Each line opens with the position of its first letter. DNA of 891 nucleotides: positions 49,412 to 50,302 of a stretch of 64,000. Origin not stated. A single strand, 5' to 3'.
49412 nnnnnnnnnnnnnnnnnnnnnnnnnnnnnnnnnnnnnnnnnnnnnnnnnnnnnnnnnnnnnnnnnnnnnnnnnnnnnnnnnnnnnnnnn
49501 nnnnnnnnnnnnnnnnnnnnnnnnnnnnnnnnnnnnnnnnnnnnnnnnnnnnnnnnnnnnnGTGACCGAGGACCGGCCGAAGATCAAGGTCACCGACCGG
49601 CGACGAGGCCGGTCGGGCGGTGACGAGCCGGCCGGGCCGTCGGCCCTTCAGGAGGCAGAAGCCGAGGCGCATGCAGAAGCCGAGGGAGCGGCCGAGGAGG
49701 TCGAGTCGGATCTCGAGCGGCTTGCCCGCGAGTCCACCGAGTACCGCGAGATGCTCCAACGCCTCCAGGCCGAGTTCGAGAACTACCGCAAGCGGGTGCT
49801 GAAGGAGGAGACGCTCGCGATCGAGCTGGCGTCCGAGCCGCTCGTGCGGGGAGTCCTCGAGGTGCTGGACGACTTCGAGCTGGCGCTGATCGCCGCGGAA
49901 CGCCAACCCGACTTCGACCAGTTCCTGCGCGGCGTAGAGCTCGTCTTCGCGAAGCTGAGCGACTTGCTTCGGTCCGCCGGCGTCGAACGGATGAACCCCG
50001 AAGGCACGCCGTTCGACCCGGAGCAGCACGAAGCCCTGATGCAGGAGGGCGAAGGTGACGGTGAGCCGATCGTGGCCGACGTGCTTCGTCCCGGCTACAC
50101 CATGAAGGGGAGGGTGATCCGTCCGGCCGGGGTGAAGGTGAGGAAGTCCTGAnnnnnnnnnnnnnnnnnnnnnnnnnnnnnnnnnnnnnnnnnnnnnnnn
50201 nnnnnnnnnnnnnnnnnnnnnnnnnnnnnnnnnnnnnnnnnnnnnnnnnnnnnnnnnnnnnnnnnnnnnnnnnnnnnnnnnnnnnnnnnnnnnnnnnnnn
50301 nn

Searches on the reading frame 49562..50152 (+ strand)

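Call 73: search_protein_families(library=pfam, proteins=[window:49562-50152:+], max_evalue=0.0001)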
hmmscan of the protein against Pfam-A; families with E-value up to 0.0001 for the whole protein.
window:49562-50152:+ (196 aa): 1 family
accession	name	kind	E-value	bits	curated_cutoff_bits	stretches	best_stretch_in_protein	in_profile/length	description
PF01025.24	GrpE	-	3.1e-40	138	25.8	1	36-195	5-165/165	GrpE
